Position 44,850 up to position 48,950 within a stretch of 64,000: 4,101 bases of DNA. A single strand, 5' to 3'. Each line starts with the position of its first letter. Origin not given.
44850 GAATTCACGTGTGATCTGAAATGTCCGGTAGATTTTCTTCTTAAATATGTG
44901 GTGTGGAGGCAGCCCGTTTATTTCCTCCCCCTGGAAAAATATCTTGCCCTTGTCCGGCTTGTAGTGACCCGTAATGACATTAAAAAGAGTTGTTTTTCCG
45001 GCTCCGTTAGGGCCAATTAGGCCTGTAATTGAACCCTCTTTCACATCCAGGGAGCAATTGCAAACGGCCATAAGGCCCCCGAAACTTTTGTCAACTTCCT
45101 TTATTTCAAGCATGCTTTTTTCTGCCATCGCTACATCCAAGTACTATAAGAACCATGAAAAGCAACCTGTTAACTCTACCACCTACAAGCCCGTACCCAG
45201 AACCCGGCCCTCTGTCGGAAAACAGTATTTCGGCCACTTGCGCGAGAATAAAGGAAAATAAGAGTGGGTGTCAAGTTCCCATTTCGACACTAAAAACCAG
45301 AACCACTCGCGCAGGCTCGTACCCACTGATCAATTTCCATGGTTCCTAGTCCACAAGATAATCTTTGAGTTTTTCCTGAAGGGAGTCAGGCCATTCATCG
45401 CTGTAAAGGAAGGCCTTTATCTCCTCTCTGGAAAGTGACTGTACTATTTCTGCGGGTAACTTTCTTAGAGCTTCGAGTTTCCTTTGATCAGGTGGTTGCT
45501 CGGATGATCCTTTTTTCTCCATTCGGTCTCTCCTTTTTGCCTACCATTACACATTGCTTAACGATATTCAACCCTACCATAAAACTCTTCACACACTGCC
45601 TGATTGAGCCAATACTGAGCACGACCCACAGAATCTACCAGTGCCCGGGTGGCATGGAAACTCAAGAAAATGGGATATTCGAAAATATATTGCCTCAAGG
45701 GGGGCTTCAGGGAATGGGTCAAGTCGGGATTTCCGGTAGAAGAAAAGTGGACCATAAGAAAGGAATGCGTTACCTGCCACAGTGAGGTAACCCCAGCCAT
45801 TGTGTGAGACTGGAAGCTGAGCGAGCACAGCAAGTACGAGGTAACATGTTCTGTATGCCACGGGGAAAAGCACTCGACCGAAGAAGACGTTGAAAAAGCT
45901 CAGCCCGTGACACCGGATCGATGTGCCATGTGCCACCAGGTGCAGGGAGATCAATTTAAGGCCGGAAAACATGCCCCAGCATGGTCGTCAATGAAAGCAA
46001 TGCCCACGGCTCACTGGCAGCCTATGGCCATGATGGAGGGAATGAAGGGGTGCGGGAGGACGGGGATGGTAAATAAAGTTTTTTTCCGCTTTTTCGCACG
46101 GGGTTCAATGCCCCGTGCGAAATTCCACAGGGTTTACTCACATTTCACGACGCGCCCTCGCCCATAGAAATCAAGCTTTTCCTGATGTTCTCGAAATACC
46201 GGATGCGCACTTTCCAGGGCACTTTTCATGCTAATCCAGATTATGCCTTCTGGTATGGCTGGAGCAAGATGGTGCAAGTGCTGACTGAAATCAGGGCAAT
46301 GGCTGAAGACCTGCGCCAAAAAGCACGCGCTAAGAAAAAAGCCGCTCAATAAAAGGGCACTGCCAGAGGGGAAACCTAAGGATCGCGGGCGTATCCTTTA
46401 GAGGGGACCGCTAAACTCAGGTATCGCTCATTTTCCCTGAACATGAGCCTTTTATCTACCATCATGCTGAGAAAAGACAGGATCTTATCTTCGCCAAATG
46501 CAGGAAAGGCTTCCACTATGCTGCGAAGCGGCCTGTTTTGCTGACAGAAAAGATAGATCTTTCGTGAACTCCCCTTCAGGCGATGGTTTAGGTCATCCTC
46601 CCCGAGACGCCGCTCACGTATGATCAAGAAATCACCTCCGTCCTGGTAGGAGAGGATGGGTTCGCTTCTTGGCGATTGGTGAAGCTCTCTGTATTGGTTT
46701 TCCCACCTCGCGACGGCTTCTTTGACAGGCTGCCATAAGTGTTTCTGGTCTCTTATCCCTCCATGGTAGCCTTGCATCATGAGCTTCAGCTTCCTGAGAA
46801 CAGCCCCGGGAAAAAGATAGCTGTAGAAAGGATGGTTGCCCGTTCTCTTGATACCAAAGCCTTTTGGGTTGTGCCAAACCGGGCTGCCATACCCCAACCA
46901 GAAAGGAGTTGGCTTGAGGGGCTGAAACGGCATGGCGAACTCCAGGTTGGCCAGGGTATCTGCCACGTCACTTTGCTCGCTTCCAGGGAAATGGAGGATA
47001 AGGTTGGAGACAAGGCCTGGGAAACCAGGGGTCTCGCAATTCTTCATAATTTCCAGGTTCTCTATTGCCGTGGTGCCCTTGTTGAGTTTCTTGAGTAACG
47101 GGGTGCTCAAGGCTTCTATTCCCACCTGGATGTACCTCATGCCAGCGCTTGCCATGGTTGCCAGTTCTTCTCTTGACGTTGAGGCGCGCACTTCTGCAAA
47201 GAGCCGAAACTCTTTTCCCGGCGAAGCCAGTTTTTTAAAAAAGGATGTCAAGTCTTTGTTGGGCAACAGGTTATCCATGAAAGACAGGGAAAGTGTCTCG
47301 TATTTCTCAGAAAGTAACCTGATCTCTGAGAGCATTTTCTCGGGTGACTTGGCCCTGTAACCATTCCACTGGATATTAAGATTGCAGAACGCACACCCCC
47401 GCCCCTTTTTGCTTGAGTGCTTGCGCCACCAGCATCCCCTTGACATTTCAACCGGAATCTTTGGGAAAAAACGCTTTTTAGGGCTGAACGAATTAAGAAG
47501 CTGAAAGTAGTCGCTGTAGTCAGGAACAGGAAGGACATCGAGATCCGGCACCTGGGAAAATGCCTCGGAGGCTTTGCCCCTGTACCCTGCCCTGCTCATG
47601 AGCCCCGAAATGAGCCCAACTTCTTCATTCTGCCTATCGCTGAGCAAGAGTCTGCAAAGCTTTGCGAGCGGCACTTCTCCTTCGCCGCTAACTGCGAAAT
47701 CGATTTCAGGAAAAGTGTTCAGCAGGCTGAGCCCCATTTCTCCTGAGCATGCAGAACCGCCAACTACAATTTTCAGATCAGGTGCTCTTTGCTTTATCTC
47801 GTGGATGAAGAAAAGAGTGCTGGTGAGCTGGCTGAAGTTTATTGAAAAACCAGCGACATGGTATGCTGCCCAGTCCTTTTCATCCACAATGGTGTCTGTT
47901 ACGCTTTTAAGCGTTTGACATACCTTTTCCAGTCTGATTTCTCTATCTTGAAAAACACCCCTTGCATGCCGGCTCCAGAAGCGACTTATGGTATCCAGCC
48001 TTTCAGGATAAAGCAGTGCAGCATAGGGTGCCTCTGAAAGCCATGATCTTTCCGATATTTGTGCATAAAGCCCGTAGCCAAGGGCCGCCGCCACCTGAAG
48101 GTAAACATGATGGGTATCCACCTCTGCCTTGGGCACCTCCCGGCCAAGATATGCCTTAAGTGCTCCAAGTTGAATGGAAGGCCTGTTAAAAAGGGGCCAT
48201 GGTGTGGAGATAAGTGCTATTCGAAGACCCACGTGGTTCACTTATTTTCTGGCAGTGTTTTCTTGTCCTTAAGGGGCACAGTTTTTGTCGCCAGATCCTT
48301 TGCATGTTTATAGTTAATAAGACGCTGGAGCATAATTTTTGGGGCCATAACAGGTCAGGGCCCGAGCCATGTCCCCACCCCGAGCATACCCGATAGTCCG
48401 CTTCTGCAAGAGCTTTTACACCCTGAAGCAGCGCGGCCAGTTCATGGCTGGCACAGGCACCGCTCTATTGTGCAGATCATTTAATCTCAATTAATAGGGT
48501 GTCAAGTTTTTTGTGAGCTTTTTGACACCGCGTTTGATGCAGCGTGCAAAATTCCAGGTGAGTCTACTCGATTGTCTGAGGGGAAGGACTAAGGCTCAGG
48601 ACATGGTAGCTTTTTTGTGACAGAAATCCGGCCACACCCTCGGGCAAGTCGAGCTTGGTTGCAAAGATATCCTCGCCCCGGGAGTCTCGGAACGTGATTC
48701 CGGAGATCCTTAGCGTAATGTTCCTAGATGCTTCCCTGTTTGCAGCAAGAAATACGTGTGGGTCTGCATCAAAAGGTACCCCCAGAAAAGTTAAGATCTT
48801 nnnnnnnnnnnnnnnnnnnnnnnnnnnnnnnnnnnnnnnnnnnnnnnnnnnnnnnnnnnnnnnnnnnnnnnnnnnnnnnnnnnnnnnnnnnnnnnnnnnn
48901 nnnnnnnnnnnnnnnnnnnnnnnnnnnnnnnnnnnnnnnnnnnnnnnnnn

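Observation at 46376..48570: Orphan B12-domain radical SAM enzyme of the RiPP C-methyltransferase type with a non-canonical Cys motif and a translationally coupled mini-ORF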

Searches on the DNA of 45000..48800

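Call 13: search_rna_families(source=window, start=45000, end=48800, threshold=evalue, max_evalue=1)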
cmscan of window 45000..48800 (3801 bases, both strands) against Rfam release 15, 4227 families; matches with E-value up to 1: 0.
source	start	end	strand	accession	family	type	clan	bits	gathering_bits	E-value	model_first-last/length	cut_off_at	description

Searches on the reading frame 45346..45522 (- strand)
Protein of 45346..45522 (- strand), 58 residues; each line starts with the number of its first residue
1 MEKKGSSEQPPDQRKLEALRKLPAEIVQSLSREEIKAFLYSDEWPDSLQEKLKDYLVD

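Call 22: search_protein_families(library=pfam, proteins=[window:45346-45522:-], max_evalue=0.1)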
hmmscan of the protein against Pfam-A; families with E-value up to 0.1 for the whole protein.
window:45346-45522:- (58 aa): 0 families

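Call 31: find_homologous_proteins(query=window:45349-45522:-, max_evalue=0.01)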
Query seq(58 aa) (58 aa): 27 proteins with E <= 0.01 among 27 candidates.
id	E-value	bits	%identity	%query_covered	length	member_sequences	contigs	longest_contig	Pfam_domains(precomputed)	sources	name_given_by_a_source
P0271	3.2e-27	110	100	95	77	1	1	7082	-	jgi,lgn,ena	-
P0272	2.1e-19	86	94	83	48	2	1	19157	-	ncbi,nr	ncbi:MAG: hypothetical protein JRI81_03520, partial [Deltaproteobacteria bacterium]|nr:hypothetical 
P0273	2.9e-18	82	67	100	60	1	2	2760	-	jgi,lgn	jgi:hypothetical protein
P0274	8.3e-17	78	67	100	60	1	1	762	-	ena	-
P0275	2.4e-14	70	62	100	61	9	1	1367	-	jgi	jgi:hypothetical protein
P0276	3.7e-14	69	67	79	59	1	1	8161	-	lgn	-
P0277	5.3e-14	69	71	78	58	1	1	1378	-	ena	-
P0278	6.9e-14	69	62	100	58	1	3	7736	-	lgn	-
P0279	9.5e-14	68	71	78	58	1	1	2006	-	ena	-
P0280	1.9e-13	67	65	83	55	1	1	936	-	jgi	-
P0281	2.3e-13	67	65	100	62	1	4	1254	-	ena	-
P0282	4.8e-13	66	59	97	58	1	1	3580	-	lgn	-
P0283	5.6e-13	66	65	83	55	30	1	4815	-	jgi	jgi:hypothetical protein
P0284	6.1e-13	66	64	86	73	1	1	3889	-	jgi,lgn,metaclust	jgi:hypothetical protein|metaclust:\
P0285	7.1e-13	65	65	83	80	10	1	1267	-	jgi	-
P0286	9.3e-13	65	60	100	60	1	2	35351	-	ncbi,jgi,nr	ncbi:MAG: hypothetical protein JRJ03_13905 [Deltaproteobacteria bacterium]|nr:hypothetical protein [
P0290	2.9e-12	64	67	78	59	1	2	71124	-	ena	-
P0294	5.9e-12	63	67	78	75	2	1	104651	-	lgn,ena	-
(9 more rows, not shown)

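Call 34: find_encoding_contigs(protein=P0294, flank=5000, max_places=2)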
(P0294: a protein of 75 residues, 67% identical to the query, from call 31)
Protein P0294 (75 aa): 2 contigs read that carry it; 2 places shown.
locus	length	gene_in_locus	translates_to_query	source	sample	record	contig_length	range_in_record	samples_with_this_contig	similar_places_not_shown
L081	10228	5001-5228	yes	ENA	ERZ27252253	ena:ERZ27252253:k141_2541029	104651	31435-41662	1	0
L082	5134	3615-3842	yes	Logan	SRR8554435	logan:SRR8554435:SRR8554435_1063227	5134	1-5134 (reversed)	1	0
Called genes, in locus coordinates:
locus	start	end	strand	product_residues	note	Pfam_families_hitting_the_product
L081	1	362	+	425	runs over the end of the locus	PF00890:FAD_binding_2, PF07992:Pyr_redox_2 (faint)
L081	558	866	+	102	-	-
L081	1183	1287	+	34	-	-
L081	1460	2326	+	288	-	PF02754:CCG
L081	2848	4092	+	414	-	PF13229:Beta_helix (faint)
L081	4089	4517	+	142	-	-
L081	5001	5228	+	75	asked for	-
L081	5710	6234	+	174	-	PF00132:Hexapep, PF14602:Hexapep_2 (faint), PF25084:LbH_EIF2B (faint), PF25087:GMPPB_C (weak), PF00132:Hexapep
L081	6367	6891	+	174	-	PF00254:FKBP_C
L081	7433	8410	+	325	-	PF00579:tRNA-synt_1b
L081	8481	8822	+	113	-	-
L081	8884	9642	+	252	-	PF00392:GntR, PF07702:UTRA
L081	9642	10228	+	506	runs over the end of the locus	PF00370:FGGY_N, PF02782:FGGY_C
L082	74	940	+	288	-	PF02754:CCG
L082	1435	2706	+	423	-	PF13229:Beta_helix (faint)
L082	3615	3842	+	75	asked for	-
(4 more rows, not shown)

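Call 35: find_encoding_contigs(protein=P0290, flank=5000, max_places=2)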
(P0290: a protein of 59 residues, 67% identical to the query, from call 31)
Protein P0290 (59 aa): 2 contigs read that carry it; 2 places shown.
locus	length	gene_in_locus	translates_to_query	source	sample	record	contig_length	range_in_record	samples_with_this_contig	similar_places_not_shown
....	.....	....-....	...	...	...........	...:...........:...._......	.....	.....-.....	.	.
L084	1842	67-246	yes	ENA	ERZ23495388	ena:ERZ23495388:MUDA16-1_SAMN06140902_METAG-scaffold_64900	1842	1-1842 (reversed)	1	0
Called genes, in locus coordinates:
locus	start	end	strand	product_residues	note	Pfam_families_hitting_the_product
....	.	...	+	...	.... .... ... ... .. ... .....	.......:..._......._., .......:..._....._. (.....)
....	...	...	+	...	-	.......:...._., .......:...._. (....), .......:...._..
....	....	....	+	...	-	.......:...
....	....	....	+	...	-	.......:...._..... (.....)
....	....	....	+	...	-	-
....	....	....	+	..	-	-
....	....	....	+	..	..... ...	-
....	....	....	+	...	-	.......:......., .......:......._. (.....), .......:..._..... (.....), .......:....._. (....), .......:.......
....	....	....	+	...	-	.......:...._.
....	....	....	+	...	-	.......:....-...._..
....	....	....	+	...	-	-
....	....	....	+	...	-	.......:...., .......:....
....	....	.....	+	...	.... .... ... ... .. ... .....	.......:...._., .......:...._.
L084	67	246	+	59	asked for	-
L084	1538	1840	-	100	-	?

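Call 36: find_encoding_contigs(protein=P0286, flank=5000, max_places=2)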
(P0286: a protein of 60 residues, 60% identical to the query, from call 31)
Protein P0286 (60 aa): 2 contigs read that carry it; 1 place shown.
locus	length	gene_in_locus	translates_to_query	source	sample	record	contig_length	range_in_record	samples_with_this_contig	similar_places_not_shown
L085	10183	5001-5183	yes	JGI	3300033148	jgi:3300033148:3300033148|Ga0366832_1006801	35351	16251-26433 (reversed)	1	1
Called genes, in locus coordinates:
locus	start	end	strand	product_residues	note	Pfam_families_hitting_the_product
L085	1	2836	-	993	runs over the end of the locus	PF02563:Poly_export, PF10531:SLBB, PF22461:SLBB_2, PF10531:SLBB, PF22461:SLBB_2 (weak), PF10531:SLBB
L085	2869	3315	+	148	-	-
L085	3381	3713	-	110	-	-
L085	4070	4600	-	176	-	PF00072:Response_reg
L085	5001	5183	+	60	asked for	-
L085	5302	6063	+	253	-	PF02463:SMC_N (faint), PF00005:ABC_tran, PF13304:AAA_21 (faint), PF12399:BCA_ABC_TP_C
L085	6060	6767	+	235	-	PF00005:ABC_tran, PF02463:SMC_N (faint), PF13555:AAA_29 (weak), PF13304:AAA_21 (faint)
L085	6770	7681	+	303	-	PF02653:BPD_transp_2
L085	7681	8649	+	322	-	PF02653:BPD_transp_2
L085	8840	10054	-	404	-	PF13458:Peripla_BP_6, PF01094:ANF_receptor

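Call 69: search_protein_families(library=ncbifam, proteins=[window:45346-45522:-], max_evalue=0.01)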
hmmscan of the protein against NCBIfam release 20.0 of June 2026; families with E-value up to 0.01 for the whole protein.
window:45346-45522:- (58 aa): 0 families

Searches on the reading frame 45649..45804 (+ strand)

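Call 84: search_protein_families(library=ncbifam, proteins=[window:45649-45804:+], max_evalue=0.01)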
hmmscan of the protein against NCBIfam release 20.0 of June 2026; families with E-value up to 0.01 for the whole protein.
seq(52 aa): 4 families
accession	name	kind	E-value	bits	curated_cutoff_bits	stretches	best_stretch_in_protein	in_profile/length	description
NF041203.1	rhodanese_LYCAU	equivalog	3.5e-09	36.4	115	1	1-33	94-126/126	rhodanese-related (seleno)protein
NF006444.0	PRK08762.1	equivalog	6.5e-05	21.7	449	1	2-39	86-123/387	molybdopterin-synthase adenylyltransferase MoeB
NF045521.1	rhoda_near_glyco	subfamily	0.0003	20.6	145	1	2-39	87-124/144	rhodanese homology domain-containing protein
NF045694.1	seleno_TsoB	exception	0.0026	15.9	805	1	7-38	133-164/572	rhodanese/DsbD fusion-like selenoprotein TsoB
